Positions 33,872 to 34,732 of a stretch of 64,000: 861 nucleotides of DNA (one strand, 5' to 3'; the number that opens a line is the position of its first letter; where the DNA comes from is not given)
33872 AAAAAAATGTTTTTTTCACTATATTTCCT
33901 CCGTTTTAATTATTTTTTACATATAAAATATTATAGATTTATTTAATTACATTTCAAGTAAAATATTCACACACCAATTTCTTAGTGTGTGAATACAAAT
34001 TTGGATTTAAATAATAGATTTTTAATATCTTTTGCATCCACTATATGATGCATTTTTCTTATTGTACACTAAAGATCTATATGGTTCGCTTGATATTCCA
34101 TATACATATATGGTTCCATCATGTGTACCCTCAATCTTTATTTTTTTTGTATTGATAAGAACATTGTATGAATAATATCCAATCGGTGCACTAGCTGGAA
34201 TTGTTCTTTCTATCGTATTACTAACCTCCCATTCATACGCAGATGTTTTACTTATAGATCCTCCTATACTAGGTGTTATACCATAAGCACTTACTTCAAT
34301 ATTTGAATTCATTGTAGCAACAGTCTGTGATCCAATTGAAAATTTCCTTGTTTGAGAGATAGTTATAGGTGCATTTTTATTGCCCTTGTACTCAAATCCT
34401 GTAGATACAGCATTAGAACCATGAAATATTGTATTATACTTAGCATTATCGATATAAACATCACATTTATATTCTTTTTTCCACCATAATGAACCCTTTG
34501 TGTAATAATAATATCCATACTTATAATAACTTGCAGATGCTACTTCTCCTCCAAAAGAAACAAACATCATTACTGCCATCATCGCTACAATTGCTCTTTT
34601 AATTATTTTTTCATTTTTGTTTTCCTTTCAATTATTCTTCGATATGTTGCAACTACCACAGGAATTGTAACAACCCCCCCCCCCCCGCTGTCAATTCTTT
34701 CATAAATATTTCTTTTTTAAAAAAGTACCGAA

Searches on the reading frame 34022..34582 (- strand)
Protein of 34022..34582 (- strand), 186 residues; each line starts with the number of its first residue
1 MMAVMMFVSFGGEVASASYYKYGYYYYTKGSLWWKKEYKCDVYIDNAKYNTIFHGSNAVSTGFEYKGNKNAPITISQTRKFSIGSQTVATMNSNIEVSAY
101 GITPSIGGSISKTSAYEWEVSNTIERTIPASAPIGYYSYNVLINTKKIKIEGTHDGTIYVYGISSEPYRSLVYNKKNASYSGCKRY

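Call 12: list_cluster_members(proteins=[P0001, window:34022-34582:-])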
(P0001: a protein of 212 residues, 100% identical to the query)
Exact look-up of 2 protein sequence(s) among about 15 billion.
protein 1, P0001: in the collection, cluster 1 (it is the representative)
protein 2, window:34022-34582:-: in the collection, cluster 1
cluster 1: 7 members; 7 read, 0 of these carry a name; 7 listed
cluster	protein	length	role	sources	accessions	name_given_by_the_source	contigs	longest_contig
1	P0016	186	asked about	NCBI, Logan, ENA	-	-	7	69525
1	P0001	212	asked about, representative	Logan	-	-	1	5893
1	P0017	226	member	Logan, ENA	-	-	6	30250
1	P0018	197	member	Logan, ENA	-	-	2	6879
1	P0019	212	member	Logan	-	-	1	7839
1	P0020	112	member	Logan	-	-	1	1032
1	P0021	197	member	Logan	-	-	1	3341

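Call 14: find_encoding_contigs(protein=window:34022-34582:-, flank=3000, max_places=10)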
Protein window:34022-34582:- (186 aa): 9 contigs read that carry it; 7 places shown.
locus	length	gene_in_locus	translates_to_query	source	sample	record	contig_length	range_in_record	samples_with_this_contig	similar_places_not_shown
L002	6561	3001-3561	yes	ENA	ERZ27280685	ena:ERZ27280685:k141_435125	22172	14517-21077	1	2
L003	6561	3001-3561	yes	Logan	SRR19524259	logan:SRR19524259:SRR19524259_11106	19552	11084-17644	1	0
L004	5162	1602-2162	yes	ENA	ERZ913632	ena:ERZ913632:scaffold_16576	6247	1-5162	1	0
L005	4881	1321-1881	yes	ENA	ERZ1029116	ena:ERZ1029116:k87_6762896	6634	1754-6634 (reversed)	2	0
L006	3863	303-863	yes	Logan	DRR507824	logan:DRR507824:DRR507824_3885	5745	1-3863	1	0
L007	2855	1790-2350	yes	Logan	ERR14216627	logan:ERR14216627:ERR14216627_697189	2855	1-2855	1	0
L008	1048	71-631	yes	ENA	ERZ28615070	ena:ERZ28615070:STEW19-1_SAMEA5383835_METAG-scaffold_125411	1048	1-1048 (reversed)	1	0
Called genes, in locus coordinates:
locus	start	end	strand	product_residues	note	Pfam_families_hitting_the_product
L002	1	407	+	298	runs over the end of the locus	PF00126:HTH_1, PF03466:LysR_substrate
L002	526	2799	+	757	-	PF08267:Meth_synt_1, PF01717:Meth_synt_2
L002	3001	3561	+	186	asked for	-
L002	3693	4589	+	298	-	-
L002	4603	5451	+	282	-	-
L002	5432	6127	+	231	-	PF00005:ABC_tran, PF13304:AAA_21 (faint)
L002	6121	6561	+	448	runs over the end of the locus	PF12704:MacB_PCD, PF02687:FtsX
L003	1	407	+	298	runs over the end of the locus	PF00126:HTH_1, PF03466:LysR_substrate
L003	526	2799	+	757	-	PF08267:Meth_synt_1, PF01717:Meth_synt_2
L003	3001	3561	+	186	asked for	-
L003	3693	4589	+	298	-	-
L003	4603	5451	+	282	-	-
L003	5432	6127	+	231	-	PF00005:ABC_tran, PF13304:AAA_21 (faint)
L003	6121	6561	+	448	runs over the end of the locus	PF12704:MacB_PCD, PF02687:FtsX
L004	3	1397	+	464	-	?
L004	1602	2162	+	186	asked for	-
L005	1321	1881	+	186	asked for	-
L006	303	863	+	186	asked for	-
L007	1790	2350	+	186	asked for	-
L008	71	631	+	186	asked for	-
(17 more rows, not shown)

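Call 15: find_encoding_contigs(protein=P0017, flank=3000, max_places=10)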
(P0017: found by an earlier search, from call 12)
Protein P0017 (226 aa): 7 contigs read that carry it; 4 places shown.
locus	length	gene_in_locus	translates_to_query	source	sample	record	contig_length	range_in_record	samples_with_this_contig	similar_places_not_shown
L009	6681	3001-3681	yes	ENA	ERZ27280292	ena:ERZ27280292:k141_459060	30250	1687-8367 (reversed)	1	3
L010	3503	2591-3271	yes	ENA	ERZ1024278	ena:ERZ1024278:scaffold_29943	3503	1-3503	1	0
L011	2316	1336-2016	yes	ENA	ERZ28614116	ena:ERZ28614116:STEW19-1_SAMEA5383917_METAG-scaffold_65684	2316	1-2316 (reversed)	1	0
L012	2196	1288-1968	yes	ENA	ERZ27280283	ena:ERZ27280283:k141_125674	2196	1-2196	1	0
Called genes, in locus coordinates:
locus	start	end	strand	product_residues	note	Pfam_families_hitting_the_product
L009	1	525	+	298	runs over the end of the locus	PF00126:HTH_1, PF03466:LysR_substrate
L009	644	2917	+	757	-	PF08267:Meth_synt_1, PF01717:Meth_synt_2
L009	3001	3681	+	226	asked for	-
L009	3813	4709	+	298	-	-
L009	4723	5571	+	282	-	-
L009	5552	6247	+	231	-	PF00005:ABC_tran, PF13304:AAA_21 (faint)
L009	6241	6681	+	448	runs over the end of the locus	PF12704:MacB_PCD, PF02687:FtsX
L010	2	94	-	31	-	?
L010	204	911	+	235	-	PF01368:DHH, PF08267:Meth_synt_1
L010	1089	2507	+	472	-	PF08267:Meth_synt_1 (faint), PF01717:Meth_synt_2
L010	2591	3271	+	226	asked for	-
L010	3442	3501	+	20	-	?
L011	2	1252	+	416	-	?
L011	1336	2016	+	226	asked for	-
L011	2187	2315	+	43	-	?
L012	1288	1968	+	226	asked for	-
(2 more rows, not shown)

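Call 16: find_encoding_contigs(protein=P0018, flank=3000, max_places=10)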
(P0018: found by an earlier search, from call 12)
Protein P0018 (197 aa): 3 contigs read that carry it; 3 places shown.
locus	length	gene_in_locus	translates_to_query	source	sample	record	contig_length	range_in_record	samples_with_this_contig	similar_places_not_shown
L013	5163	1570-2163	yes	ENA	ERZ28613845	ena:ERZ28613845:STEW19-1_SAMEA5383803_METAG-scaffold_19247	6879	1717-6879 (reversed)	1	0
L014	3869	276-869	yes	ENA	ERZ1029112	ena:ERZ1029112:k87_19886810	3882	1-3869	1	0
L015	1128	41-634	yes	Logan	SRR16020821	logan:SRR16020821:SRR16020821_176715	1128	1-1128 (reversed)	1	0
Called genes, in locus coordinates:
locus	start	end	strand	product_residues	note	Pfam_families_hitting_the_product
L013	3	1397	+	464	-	?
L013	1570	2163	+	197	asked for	-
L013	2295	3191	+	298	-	-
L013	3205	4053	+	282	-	-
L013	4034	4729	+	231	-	PF00005:ABC_tran, PF13304:AAA_21 (faint)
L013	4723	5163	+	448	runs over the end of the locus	PF12704:MacB_PCD, PF02687:FtsX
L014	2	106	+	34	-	?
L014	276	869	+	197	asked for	-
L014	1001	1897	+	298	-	-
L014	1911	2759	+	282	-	-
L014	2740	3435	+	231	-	PF00005:ABC_tran, PF13304:AAA_21 (faint)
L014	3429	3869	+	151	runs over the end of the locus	?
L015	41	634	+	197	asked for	-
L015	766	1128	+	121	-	?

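Call 17: find_encoding_contigs(protein=P0019, flank=3000, max_places=10)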
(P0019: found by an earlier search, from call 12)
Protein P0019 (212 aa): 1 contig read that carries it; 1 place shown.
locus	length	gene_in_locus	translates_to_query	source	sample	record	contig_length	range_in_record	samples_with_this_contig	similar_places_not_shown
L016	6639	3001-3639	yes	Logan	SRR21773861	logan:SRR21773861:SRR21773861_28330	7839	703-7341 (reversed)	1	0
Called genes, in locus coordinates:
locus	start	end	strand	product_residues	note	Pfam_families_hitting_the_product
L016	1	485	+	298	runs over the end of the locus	PF00126:HTH_1, PF03466:LysR_substrate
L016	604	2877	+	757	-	PF08267:Meth_synt_1, PF01717:Meth_synt_2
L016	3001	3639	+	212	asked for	-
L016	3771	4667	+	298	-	-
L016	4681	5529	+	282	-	-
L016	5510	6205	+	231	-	PF00005:ABC_tran, PF13304:AAA_21 (faint)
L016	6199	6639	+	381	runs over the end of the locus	?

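Call 18: find_encoding_contigs(protein=P0021, flank=3000, max_places=10)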
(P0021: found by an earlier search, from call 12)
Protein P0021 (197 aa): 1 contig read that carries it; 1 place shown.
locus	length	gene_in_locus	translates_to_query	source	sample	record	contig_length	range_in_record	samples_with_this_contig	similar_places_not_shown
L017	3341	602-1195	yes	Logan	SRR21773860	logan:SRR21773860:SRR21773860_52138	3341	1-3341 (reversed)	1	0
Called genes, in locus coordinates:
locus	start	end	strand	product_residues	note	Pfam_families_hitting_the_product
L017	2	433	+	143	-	?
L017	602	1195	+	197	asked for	-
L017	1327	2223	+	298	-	-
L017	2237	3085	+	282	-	-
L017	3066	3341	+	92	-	?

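Call 26: find_related_loci(query=A1, collection=genome_contigs, flank=4000)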
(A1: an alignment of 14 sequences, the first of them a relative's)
Query A1 (197 aa) in genome_contigs; peptide patterns used: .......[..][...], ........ (x = any residue, [..] = any of these).
21 stretches matched a pattern; 8 encode a relative of the query (tblastn E <= 1e-3); 8 distinct loci.
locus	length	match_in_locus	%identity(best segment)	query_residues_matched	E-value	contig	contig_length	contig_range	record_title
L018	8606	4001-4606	47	2-197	5e-52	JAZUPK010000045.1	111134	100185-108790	MAG: Acutalibacteraceae bacterium isolate T1900044867_TS20190333.MAGScoT_cleanbin_000018 SGB_3135_k141_1473002, whole ge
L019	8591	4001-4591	49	2-197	3e-52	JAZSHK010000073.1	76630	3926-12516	MAG: Acutalibacteraceae bacterium isolate T1900044575_TS20190041.MAGScoT_cleanbin_000041 SGB_487_k141_2855748, whole gen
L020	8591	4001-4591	47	4-197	4e-48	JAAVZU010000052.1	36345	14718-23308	MAG: Lachnospiraceae bacterium isolate ABMPRH_325_0 k141_708308, whole genome shotgun sequence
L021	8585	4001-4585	45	3-197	5e-46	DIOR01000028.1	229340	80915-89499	MAG TPA_asm: Firmicutes bacterium UBA5509 UBA5509_contig_84, whole genome shotgun sequence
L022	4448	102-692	45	2-197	7e-46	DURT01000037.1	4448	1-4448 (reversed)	MAG TPA_asm: Tissierellia bacterium isolate AS25fmACSIPFO_90 23441_AS25, whole genome shotgun sequence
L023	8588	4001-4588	43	2-197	5e-45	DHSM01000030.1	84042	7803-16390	MAG TPA_asm: Firmicutes bacterium UBA5286 UBA5286_contig_102, whole genome shotgun sequence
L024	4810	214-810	44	1-197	1e-44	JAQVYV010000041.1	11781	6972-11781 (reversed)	MAG: Eubacteriales bacterium isolate STF2_158 NODE_15868_length_11781_cov_6.371632_Sandtown_F2, whole genome shotgun seq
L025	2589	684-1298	36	1-197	2e-36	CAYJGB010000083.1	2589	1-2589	MAG TPA_asm: uncultured Eubacteriales bacterium isolate ERP123703_co3_160 genome assembly, contig: NODE_38819_length_258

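Call 31: search_protein_families(library=ncbifam, proteins=[P0018], max_evalue=0.01)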
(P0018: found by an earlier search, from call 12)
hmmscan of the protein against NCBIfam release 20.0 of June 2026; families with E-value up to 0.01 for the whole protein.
P0018 (197 aa): 0 families

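Call 35: predict_structure(alignment_id=A1)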
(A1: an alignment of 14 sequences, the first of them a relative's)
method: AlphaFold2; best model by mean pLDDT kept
length: 197 residues; sequences in the alignment: 14
mean_pLDDT: 79.2   pTM: 0.64
mean pLDDT of the five models: 79.2, 78.5, 77.5, 76.6, 52.6
residues with pLDDT >= 90: 36; 70-90: 125; 50-70: 24; < 50: 12
segments of 3 or more residues with pLDDT < 50: 22-27, 65-70
pLDDT, mean of each block of 10 residues (from residue 1): 80 74 51 91 89 81 51 80 79 81 85 79 80 73 89 84 92 85 85 74
secondary structure, 60 per line:
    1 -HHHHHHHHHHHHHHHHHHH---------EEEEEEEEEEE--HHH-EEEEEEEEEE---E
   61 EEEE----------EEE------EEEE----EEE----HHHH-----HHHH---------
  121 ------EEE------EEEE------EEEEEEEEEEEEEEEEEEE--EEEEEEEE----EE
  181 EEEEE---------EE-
elements in order: H2-20 E30-40 E47-56 E60-64 E75-77 E84-87 E92-94 H99-102 H108-111 E127-129 E136-139 E146-164 E167-174 E179-185

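Call 38: fold_search(model_id=the predicted structure, library=pdb)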
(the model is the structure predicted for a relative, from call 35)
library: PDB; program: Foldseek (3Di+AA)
matches with E <= 10: 197; with E <= 0.001: 0
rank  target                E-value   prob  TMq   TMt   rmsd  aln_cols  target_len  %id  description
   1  2xh6_B                1.9e-02  0.84  0.26  0.21   8.7       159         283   16  Clostridium perfringens enterotoxin (released 2011-04-27)
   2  2xh6_A                2.2e-02  0.82  0.26  0.21   8.3       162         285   15  Clostridium perfringens enterotoxin (released 2011-04-27)
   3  8u5f_H                4.9e-02  0.66  0.27  0.21   8.0       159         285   16  Crystal Structure of Trypsinized Clostridium perfringens Enterotoxin (released 2023-09-27)
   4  8u5f_E                1.4e-01  0.51  0.25  0.20   8.7       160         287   14  Crystal Structure of Trypsinized Clostridium perfringens Enterotoxin (released 2023-09-27)
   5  8u5f_B                1.5e-01  0.47  0.27  0.21   7.8       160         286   14  Crystal Structure of Trypsinized Clostridium perfringens Enterotoxin (released 2023-09-27)
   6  9cmi_B                2.2e-01  0.38  0.26  0.20   8.4       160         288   17  Cryo-EM structure of human claudin-4 complex with Clostridium perfringens enterotoxin, sFab COP-1, and Nanobody (released 2024-08-07)
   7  8wxl_A                3.1e-01  0.03  0.10  0.03  22.3       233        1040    6  Structure of the SARS-CoV-2 BA.2.86 spike glycoprotein (closed state) (released 2024-10-09)
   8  3win_D                4.3e-01  0.12  0.22  0.24  12.8       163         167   12  Clostridium botulinum Hemagglutinin (released 2013-11-06)
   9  3win_E                4.5e-01  0.15  0.21  0.14  10.7       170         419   12  Clostridium botulinum Hemagglutinin (released 2013-11-06)
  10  2zs6_B                4.7e-01  0.16  0.21  0.13   9.9       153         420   10  HA3 subcomponent of botulinum type C progenitor toxin (released 2008-09-16)
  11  8d55_B                5.5e-01  0.02  0.11  0.03  22.7       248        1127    7  Closed state of SARS-CoV-2 BA.2 variant spike protein (released 2023-06-07)
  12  3zjx_B                5.5e-01  0.02  0.10  0.08  29.3       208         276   10  Clostridium perfringens epsilon toxin mutant H149A bound to octyl glucoside (released 2013-03-27)
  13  1w3a_A                5.8e-01  0.03  0.11  0.09  16.3       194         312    9  Three dimensional structure of a novel pore-forming lectin from the mushroom Laetiporus sulphureus (released 2005-02-01)
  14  8gs6_A                6.1e-01  0.02  0.10  0.03  21.9       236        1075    9  Structure of the SARS-CoV-2 BA.2.75 spike glycoprotein (closed state 1) (released 2022-10-26)
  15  4lo4_B                7.1e-01  0.15  0.24  0.15   9.8       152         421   10  Apo HA-70 (released 2013-10-30)
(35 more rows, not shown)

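Call 40: search_solved_structures(query=A1, max_evalue=10)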
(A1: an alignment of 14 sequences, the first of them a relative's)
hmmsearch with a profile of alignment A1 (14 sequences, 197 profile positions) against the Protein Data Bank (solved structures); distinct sequences matched with E-value up to 10: 1.
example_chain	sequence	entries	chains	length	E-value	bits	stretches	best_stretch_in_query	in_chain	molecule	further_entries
8hkx_AS6E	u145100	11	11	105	0.011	18.5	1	105-148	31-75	30S ribosomal protein S6e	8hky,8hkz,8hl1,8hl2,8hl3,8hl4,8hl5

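Call 48: search_protein_families(library=pfam, alignment_id=A1, max_evalue=5)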
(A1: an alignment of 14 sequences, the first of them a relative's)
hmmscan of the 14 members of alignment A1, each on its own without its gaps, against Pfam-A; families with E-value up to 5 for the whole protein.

A. member 1, P0018 (197 aa): 1 family
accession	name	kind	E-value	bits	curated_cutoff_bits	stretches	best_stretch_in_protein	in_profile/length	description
PF12393.13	Dr_adhesin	-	2.8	8.8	25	0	6-20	3-17/21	Dr family adhesin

B. families by the number of members that match (of 14 scanned): 8 families
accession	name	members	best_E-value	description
PF03419.18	Peptidase_U4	1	0.0094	Sporulation factor SpoIIGA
PF04139.18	Rad9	1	0.069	Rad9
PF19952.5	DUF6414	1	0.094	Domain of unknown function (DUF6414)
PF13336.12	AcetylCoA_hyd_C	1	0.1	Acetyl-CoA hydrolase/transferase C-terminal domain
PF24329.1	FN-plug_TEN1-4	1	0.16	Teneurin 1-4, FN-plug domain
PF15229.11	POM121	1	0.66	POM121 family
PF03391.21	Nepo_coat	1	1.7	Nepovirus coat protein, central domain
PF12393.13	Dr_adhesin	1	2.8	Dr family adhesin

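Call 50: find_related_loci(query=A1, collection=metagenome_contigs, flank=1500)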
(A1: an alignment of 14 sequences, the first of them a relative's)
Query A1 (197 aa) in metagenome_contigs; peptide patterns used: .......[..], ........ (x = any residue, [..] = any of these).
61 stretches matched a pattern; 9 encode a relative of the query (tblastn E <= 1e-3); 9 distinct loci.
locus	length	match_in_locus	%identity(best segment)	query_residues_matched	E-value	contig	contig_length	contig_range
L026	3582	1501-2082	52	2-197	8e-61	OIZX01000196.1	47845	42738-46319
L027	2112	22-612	45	2-197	4e-46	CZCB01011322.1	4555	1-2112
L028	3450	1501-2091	42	3-197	4e-46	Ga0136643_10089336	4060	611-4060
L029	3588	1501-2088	43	2-197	3e-45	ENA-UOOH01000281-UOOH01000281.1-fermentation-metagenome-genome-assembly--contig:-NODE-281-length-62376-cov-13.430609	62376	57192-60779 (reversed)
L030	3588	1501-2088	43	2-197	3e-45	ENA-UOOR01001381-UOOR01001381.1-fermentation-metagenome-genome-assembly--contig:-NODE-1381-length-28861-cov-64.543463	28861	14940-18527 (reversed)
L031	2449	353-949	43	1-197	1e-44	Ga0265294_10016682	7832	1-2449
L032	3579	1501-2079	41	6-197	1e-43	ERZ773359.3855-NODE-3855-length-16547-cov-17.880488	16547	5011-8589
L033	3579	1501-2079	41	6-197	1e-43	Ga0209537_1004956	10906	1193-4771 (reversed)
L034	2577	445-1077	39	1-197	6e-39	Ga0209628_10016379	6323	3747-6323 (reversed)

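Call 66: search_protein_representatives(alignment_id=A1)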
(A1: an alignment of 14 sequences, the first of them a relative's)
Query: 14 sequences, 197 profile positions. Proteins with E-value up to 0.001 (for the whole library): 49; up to 1e-10: 24; up to 1e-30: 9. The best 49 are listed.
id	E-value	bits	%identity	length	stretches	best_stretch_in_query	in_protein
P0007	4.1e-92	323.5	-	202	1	3-197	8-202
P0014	7.8e-72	257.3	-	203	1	2-197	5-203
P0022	1.2e-57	211.0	-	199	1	29-197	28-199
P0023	3.6e-56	206.2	-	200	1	1-194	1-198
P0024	1.1e-55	204.6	-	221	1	3-197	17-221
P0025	1.6e-41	158.3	-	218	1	29-197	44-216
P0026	6.2e-40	153.2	-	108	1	95-197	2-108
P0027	7.3e-38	146.4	-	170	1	99-197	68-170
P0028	6.8e-32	127.0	-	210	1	3-188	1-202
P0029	5.4e-30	120.8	-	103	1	87-169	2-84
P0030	5.3e-27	111.0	-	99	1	33-111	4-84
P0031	6.2e-24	101.0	-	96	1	1-86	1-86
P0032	1.5e-23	99.7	-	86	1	136-197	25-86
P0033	7.3e-23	97.5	-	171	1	52-193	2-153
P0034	2.9e-20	89.0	-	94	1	132-196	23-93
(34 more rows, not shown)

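Call 69: find_encoding_contigs(protein=P0020, flank=1500, max_places=6)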
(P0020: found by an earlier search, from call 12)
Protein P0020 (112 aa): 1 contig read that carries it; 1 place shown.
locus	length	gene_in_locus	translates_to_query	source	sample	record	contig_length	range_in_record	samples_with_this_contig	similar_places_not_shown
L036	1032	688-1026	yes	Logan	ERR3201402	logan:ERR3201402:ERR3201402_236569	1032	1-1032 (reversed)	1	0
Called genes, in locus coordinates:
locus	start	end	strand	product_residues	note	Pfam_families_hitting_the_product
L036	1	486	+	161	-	?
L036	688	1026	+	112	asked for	-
